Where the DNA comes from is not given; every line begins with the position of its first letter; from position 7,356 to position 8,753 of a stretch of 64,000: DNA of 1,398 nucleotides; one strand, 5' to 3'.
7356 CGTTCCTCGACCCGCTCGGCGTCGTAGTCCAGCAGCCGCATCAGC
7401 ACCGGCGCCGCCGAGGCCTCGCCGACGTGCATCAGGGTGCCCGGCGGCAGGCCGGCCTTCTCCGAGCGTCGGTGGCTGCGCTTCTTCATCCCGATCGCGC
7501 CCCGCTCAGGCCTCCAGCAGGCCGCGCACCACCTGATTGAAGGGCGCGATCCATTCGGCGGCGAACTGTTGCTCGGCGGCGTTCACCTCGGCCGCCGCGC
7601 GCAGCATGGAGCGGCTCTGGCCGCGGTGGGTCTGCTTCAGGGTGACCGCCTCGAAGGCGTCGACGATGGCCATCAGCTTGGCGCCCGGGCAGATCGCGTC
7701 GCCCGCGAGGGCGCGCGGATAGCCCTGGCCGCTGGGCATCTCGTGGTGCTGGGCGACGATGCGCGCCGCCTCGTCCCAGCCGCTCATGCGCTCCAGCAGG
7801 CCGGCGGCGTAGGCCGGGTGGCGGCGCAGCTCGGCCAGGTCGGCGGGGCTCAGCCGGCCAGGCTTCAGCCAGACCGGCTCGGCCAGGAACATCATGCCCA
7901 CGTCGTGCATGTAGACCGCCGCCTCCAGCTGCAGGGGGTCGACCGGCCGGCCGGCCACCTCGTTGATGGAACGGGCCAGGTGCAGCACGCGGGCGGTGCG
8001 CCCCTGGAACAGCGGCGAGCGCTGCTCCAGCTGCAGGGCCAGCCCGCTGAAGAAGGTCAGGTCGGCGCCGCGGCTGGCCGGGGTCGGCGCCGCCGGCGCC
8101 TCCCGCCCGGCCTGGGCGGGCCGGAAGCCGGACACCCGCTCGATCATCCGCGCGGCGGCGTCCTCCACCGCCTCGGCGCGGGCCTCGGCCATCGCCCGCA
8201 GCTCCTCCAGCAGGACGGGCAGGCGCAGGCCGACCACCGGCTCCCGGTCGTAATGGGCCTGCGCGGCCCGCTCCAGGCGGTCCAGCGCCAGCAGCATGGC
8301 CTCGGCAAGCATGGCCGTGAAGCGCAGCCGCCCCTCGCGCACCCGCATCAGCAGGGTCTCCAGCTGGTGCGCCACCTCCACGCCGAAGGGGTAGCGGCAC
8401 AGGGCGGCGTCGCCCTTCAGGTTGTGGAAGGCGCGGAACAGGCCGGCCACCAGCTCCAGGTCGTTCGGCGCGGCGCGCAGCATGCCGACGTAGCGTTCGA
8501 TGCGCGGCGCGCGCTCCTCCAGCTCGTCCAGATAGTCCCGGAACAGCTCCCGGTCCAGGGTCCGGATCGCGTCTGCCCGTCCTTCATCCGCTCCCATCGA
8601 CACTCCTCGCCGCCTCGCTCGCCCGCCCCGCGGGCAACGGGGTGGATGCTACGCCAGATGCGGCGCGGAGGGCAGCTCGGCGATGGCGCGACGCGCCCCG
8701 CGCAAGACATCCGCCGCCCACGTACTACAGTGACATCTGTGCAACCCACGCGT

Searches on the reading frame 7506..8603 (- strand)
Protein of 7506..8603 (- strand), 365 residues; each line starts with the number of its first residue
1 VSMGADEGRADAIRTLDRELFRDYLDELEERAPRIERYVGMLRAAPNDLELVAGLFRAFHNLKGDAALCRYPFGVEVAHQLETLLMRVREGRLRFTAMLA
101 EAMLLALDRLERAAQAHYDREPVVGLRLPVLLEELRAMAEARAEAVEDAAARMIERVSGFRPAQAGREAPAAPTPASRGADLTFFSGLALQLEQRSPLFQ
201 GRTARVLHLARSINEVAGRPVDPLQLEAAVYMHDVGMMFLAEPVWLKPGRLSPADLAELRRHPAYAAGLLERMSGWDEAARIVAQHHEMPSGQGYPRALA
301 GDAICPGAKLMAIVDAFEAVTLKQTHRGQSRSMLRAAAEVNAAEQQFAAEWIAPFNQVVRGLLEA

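Call 3: search_protein_families(library=pfam, proteins=[window:7506-8603:-], max_evalue=0.1)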
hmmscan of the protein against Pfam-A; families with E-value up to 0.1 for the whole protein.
window:7506-8603:- (365 aa): 3 families
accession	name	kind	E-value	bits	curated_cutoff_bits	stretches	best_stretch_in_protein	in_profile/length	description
PF13487.12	HD_5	-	1.1e-23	84.2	27.2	1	192-336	7-154/170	HD domain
PF01627.28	Hpt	-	1.5e-11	44.8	24.6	1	19-112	1-83/84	Hpt domain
PF01966.28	HD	-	1.4e-10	41.9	22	1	203-319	5-115/116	HD domain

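Call 32: search_protein_families(library=padloc, proteins=[window:7506-8600:-], max_evalue=0.1)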
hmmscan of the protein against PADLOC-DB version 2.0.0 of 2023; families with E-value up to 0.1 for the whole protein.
window:7506-8600:- (364 aa): 0 families
